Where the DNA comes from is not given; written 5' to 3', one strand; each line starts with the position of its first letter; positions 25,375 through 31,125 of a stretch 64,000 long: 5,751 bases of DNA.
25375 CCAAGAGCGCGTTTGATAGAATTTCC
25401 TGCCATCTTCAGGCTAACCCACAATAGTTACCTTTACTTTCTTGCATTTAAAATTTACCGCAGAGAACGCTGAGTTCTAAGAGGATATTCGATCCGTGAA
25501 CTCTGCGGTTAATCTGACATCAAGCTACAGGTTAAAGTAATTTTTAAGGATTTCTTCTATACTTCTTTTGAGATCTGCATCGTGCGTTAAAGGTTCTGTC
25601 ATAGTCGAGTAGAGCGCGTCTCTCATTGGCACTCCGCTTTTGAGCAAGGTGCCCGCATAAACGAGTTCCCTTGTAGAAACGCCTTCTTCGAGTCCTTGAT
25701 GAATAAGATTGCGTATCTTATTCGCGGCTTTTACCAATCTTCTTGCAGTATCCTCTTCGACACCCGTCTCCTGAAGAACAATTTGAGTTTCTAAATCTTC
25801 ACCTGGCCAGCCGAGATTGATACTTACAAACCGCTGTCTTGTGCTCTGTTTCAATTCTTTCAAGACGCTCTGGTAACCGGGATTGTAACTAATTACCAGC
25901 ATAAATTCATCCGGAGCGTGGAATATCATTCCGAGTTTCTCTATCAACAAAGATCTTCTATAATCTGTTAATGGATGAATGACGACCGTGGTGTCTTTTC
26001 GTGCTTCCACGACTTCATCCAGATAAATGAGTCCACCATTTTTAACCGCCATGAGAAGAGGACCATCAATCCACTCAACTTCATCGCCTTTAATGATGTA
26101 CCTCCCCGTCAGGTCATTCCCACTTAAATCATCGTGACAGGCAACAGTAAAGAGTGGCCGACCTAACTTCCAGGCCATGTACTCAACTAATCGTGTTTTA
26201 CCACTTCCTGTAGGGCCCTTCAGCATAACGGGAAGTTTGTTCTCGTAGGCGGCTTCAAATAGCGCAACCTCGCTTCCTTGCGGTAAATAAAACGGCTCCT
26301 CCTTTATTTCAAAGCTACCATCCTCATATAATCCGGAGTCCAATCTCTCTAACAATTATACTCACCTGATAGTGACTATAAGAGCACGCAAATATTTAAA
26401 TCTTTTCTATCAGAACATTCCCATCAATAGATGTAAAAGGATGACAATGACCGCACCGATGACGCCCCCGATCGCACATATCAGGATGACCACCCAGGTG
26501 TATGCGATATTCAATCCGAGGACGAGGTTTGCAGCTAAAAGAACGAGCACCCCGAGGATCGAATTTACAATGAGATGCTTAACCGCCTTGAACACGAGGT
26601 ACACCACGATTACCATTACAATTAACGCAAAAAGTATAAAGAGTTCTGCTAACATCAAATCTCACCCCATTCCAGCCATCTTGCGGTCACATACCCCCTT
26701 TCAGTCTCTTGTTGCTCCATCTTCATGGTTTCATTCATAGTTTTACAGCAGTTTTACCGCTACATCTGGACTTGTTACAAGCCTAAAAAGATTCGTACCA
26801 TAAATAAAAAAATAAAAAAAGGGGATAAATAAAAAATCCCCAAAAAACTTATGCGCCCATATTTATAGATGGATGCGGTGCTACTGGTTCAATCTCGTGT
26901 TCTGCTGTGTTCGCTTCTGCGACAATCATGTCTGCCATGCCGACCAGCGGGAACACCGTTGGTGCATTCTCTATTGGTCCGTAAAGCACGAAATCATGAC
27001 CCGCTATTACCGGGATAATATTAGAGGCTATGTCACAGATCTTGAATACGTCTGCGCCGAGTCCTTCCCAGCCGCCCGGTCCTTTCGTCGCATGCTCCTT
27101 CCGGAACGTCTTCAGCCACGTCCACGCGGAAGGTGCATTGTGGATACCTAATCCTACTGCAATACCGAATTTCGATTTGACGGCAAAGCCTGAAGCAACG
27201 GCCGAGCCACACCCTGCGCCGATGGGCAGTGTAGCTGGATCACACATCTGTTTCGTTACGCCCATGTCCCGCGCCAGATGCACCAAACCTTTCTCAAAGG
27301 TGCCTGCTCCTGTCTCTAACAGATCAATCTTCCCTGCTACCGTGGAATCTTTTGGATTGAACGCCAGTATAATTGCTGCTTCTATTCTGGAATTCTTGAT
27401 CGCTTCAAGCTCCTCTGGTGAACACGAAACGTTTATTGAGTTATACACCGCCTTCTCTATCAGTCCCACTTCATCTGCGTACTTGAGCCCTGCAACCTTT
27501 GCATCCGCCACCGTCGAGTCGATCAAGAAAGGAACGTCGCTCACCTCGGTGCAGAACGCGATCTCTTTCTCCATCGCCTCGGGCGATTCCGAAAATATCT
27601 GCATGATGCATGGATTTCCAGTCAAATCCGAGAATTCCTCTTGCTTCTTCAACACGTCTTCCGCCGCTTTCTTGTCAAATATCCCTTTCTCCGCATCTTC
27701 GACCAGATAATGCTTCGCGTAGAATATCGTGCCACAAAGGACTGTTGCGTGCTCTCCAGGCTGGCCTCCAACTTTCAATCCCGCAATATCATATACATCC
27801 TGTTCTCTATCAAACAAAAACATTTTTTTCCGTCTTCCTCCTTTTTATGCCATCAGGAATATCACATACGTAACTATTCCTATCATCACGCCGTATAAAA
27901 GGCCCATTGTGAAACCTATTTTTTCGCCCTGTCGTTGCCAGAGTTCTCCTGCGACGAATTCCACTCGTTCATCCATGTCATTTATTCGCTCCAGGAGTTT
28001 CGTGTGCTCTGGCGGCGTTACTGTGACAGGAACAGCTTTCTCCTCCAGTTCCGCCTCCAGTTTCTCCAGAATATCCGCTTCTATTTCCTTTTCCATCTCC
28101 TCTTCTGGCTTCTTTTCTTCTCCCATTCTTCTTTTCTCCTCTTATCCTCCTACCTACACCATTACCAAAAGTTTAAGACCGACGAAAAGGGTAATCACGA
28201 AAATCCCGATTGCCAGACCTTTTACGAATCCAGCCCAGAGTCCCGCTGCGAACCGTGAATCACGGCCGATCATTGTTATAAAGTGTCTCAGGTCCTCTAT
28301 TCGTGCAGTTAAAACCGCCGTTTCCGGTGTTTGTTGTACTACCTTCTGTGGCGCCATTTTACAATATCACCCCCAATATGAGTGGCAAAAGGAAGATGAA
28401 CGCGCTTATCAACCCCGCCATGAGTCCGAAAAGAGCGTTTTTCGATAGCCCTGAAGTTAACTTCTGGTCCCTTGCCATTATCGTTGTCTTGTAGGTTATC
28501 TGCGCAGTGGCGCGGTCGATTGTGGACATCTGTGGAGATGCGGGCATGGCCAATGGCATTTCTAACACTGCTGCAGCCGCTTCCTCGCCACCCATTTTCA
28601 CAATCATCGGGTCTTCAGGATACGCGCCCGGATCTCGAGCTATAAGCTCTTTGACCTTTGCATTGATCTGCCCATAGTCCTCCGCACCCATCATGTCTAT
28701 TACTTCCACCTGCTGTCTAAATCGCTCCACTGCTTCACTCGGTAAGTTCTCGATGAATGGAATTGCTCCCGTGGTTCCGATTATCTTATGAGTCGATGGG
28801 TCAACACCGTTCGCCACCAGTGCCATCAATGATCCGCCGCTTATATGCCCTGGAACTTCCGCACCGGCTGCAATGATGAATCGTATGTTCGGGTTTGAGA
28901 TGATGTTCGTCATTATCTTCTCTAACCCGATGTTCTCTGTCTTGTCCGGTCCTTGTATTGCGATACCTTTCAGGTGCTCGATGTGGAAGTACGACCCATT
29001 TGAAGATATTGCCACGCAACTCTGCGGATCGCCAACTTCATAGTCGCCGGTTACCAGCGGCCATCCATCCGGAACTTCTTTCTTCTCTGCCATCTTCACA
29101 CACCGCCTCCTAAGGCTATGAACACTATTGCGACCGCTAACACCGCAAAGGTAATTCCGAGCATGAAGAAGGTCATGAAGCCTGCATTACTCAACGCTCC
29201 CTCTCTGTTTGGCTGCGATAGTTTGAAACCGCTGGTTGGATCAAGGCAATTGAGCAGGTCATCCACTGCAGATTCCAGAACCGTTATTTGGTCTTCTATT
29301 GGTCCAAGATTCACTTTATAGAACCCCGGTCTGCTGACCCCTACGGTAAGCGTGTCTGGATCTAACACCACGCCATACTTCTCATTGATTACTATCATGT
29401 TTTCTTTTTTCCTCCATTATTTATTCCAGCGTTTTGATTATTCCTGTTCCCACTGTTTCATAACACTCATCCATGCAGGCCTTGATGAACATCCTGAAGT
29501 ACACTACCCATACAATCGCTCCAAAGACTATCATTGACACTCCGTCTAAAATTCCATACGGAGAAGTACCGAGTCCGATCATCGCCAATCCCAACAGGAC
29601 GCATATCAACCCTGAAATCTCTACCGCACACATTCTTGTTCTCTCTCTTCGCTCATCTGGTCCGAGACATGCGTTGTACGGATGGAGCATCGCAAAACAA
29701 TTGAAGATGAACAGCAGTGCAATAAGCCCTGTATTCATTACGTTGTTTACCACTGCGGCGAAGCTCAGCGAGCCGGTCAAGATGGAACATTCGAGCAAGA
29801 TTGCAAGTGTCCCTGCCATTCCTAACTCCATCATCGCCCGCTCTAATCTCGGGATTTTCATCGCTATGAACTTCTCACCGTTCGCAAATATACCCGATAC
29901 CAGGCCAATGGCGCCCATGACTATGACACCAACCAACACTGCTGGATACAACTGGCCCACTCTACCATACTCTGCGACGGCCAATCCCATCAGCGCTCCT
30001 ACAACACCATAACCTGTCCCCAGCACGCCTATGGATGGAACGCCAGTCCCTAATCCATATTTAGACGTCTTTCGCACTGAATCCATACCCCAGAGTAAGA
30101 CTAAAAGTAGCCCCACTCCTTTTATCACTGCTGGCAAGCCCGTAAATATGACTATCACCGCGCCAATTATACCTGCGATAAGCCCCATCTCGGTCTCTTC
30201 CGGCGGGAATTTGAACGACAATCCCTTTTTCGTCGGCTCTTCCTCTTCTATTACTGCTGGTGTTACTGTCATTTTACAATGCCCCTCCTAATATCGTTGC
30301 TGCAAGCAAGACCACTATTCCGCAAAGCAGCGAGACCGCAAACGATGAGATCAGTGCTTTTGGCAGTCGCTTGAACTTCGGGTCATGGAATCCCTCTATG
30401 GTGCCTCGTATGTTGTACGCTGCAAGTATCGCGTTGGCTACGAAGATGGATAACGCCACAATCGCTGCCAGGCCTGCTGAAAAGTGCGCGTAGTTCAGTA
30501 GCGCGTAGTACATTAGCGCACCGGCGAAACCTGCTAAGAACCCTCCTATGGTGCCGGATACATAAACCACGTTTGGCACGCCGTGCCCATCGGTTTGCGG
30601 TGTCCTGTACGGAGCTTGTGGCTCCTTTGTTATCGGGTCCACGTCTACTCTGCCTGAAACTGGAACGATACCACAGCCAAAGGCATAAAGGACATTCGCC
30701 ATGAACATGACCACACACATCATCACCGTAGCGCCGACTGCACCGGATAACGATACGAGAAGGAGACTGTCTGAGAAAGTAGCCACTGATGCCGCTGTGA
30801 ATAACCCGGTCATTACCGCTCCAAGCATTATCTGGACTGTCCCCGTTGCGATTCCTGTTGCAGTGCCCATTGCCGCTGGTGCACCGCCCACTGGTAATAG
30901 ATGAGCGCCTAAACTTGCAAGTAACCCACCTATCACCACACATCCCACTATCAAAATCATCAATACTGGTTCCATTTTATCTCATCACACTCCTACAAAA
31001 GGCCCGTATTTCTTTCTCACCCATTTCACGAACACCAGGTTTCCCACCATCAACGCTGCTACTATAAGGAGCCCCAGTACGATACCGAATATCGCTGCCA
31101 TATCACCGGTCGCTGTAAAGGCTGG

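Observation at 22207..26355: Three-gene CbbQ-like AAA+ / helical-repeat HExxH protein / vWA module next to the mtr operon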

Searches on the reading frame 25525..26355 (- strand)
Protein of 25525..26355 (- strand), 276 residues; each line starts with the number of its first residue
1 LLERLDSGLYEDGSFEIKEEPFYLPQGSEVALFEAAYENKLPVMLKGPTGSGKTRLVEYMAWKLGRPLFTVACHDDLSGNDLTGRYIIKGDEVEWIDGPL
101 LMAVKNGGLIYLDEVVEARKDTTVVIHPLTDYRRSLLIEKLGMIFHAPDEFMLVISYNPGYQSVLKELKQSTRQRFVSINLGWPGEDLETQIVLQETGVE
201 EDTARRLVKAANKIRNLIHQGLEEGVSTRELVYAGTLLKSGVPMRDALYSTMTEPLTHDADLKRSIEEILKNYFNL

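Call 6: search_protein_families(library=pfam, proteins=[window:25525-26355:-], max_evalue=0.1)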
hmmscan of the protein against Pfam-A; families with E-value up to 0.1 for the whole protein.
window:25525-26355:- (276 aa): 12 families
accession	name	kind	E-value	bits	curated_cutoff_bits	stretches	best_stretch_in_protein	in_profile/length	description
PF07728.20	AAA_5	-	7.6e-31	107.4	22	1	42-176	1-139/139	AAA domain (dynein-related subfamily)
PF08406.16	CbbQ_C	-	9.1e-28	96.7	20.6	1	189-271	1-83/85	CbbQ/NirQ/NorQ C-terminal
PF12774.13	AAA_6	-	6.6e-05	22.5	25.2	1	35-81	27-73/327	Hydrolytic ATP binding site of dynein motor region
PF00004.35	AAA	-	0.00028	21.8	21.2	1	43-115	1-66/131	ATPase family associated with various cellular activities (AAA)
PF01078.27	Mg_chelatase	-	0.00046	20.1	20.3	0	106-172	106-171/207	Magnesium chelatase, subunit ChlI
PF07726.17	AAA_3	-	0.0019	18.5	27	1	43-177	2-130/131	ATPase family associated with various cellular activities (AAA)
PF13191.12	AAA_16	-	0.012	16.6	32.6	1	39-73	22-59/167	AAA ATPase domain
PF12775.13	AAA_7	-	0.016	15.2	25.8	1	32-61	25-54/181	P-loop containing dynein motor region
PF00158.32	Sigma54_activat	-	0.017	15.3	20.2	0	33-60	15-42/168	Sigma-54 interaction domain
PF00493.29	MCM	-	0.021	14.4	23.3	1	39-149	56-163/224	MCM P-loop domain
PF13401.12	AAA_22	-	0.028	15.2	27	1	40-81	5-49/130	AAA domain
PF13173.12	AAA_14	-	0.055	13.9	27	0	41-120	3-76/129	AAA domain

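Call 7: search_protein_families(library=ncbifam, proteins=[window:25525-26355:-], max_evalue=0.1)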
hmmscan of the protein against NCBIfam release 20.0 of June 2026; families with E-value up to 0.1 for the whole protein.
window:25525-26355:- (276 aa): 12 families
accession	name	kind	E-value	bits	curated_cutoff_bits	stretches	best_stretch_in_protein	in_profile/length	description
TIGR02640.1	gas_vesic_GvpN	equivalog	1.1e-16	61.2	266.8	2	94-234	93-232/262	gas vesicle protein GvpN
NF047784.1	MadB_ATPase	equivalog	6.3e-07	28.9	475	1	39-78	32-71/298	MadB family AAA-type ATPase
NF042959.1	IteA_antiphage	equivalog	0.00074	18.8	510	1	40-74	125-159/367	anti-phage ATPase IteA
TIGR01650.1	PD_CobS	equivalog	0.00086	18.6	558.55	1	34-132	60-160/327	cobaltochelatase subunit CobS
NF003745.1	PRK05342.1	equivalog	0.0072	15.2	359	1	40-115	109-183/418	ATP-dependent Clp protease ATP-binding subunit ClpX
NF038308.1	RNA_repair_RtcR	equivalog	0.014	14.3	650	1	36-56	200-220/530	RNA repair transcriptional activator RtcR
NF003229.0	PRK04195.1-5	equivalog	0.019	13.7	280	1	39-83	43-87/413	replication factor C large subunit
TIGR00382.1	clpX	equivalog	0.04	12.9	370.75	1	42-115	119-191/414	ATP-dependent protease ATP-binding subunit ClpX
NF003226.0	PRK04195.1-1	equivalog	0.048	12.6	588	1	39-125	39-120/405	replication factor C large subunit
TIGR03167.1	tRNA_sel_U_synt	equivalog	0.057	12.8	219.75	0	38-62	125-149/311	tRNA 2-selenouridine(34) synthase MnmH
TIGR03499.1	FlhF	equivalog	0.068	13.1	174.15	0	42-56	200-214/286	flagellar biosynthesis GTPase FlhF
TIGR02621.3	cas3_GSU0051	exception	0.069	11.9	400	1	32-64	21-54/854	type I-G CRISPR-associated helicase/endonuclease Cas3g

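Call 14: search_solved_structures(query=window:25525-26355:-, max_evalue=0.001)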
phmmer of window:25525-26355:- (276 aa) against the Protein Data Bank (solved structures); distinct sequences matched with E-value up to 0.001: 10.
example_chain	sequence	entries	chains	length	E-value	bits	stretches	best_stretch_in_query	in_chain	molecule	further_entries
9qhd_A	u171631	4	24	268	5.4e-91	308.1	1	20-271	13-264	Nitric oxide reductase NorQ protein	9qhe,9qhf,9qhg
9qh4_A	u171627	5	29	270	1.1e-90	307.1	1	19-270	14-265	Protein NorQ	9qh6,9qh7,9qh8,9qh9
5c3c_A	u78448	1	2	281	2e-90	306.2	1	14-274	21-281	CbbQ/NirQ/NorQ domain protein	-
6l1q_C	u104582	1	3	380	4.8e-89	301.7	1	15-270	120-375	CbbQ protein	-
6or5_A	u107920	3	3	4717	8.4e-63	215.7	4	13-191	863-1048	Midasin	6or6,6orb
6i27_A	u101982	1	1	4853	2.7e-60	207.4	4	31-209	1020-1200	Midasin,Midasin,Midasin,Midasin,Midasin,Midasin,Midasin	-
6i26_A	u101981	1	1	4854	2.7e-60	207.4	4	31-209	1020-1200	Midasin,Midasin,Midasin,Midasin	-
6hyp_A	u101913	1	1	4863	2.8e-60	207.4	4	31-209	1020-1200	Midasin,Midasin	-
5jcs_s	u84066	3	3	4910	3e-60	207.3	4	31-209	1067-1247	Midasin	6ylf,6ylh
9ujv_A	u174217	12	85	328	0.00058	22.7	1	20-158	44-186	Cobaltochelatase subunit CobS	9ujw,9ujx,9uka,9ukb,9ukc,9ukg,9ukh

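Call 61: search_protein_families(library=padloc, proteins=[window:25525-26355:-], max_evalue=0.01)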
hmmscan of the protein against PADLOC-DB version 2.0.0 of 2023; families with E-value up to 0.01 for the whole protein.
window:25525-26355:- (276 aa): 5 families
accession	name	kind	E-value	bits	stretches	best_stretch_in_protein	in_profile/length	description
PDLC04232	IetA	-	6.4e-05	20.5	1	36-71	112-147/330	-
PDLC02196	IetA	-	0.00014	19.4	1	33-73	115-155/374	-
PDLC02195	IetA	-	0.0015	15.9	1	36-70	133-167/395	-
PDLC04140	mad8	-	0.0016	16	1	42-163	29-119/314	mads_8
PDLC04231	IetA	-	0.0022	15.9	1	35-82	112-158/262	-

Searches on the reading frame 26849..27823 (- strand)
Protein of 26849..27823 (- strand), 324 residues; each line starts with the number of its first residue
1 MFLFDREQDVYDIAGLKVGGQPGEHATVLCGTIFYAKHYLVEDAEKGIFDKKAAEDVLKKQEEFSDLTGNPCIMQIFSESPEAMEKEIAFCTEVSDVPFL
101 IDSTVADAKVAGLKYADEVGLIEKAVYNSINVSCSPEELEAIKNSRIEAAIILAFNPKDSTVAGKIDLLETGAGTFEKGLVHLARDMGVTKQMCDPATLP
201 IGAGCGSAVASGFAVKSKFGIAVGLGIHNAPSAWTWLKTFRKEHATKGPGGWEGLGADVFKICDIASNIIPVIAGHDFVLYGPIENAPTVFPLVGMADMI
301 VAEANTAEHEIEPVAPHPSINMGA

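Call 8: search_protein_families(library=pfam, proteins=[window:26849-27823:-], max_evalue=0.001)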
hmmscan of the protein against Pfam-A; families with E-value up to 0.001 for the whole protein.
window:26849-27823:- (324 aa): 1 family
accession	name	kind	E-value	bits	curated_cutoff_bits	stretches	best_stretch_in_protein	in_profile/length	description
PF02007.24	MtrH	-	2.9e-117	391.5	22.8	1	6-313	1-298/299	Tetrahydromethanopterin S-methyltransferase MtrH subunit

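Call 86: list_cluster_members(proteins=[window:26849-27823:-, window:28359-29099:-, window:25525-26355:-, window:22207-23808:-, window:32267-33706:+, window:13609-14673:-])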
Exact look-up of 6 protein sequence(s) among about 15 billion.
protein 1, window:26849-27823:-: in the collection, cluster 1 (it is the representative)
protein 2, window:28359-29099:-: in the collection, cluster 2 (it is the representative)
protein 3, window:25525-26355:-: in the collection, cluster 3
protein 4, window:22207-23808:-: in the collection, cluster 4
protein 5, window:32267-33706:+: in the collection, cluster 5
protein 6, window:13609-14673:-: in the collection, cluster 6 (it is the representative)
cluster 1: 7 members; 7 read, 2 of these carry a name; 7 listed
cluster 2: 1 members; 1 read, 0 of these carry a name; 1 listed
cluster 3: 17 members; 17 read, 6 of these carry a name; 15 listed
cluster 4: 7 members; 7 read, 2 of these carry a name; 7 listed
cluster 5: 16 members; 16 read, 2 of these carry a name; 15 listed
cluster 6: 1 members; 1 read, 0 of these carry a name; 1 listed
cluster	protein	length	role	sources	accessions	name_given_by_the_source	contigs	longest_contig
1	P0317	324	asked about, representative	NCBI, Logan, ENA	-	-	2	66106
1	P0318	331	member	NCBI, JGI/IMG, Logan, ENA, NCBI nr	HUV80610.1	MAG TPA: tetrahydromethanopterin S-methyltransferase subunit H [Candidatus Bathyarchaeia ... | tetrahydromethanopterin S-methyltransferase subunit H [Candidatus Bathyarchaeia archaeon]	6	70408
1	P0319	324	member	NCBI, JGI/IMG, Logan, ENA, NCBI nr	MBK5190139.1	MAG: tetrahydromethanopterin S-methyltransferase subunit H [Methanosarcinales archaeon] | tetrahydromethanopterin S-methyltransferase subunit H [Methanosarcinales archaeon]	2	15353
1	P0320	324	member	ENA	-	-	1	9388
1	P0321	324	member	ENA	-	-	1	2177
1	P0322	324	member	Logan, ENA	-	-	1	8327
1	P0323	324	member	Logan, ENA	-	-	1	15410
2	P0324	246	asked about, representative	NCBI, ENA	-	-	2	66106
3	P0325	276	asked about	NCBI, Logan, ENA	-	-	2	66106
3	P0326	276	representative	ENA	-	-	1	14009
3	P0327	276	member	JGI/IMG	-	nitric oxide reductase NorQ protein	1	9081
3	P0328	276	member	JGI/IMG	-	nitric oxide reductase NorQ protein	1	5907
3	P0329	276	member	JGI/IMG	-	nitric oxide reductase NorQ protein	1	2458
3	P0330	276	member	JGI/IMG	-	nitric oxide reductase NorQ protein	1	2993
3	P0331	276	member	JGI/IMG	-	nitric oxide reductase NorQ protein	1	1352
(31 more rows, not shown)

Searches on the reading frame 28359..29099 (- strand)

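Call 8: search_protein_families(library=pfam, proteins=[window:28359-29099:-], max_evalue=0.001)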
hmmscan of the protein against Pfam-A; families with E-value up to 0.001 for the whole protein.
window:28359-29099:- (246 aa): 2 families
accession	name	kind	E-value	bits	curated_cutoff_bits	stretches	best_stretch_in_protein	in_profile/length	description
PF04208.19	MtrA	-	4.6e-69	231.9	25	1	6-174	1-170/173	Tetrahydromethanopterin S-methyltransferase, subunit A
PF09472.15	MtrF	-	7.6e-15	54.5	22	1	186-238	5-57/62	Tetrahydromethanopterin S-methyltransferase, F subunit (MtrF)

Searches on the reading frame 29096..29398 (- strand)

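Call 8: search_protein_families(library=pfam, proteins=[window:29096-29398:-], max_evalue=0.001)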
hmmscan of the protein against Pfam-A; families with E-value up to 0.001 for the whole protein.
window:29096-29398:- (100 aa): 1 family
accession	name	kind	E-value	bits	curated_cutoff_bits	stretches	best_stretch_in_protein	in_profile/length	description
PF05440.17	MtrB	-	9.1e-17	61.7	27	1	1-93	1-93/94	Tetrahydromethanopterin S-methyltransferase subunit B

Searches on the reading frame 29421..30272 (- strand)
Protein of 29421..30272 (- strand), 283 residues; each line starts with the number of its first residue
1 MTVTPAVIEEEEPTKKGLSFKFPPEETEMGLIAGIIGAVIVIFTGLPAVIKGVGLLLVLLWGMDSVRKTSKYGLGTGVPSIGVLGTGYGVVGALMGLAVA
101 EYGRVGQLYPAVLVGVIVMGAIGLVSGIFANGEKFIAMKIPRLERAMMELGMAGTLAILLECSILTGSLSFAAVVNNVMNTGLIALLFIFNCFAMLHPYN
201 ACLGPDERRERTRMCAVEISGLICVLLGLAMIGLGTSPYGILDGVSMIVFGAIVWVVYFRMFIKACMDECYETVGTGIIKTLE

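Call 8: search_protein_families(library=pfam, proteins=[window:29421-30272:-], max_evalue=0.001)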
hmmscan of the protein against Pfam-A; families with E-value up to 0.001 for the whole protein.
window:29421-30272:- (283 aa): 1 family
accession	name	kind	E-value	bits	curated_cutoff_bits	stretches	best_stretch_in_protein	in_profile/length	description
PF04211.18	MtrC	-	2.6e-61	207.5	25.5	1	28-279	21-264/268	Tetrahydromethanopterin S-methyltransferase, subunit C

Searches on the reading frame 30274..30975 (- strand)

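Call 8: search_protein_families(library=pfam, proteins=[window:30274-30975:-], max_evalue=0.001)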
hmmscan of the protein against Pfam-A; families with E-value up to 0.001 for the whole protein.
window:30274-30975:- (233 aa): 1 family
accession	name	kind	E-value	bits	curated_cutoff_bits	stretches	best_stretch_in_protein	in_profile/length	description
PF04207.17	MtrD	-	3.3e-74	249.8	25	1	7-215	2-217/217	Tetrahydromethanopterin S-methyltransferase, subunit D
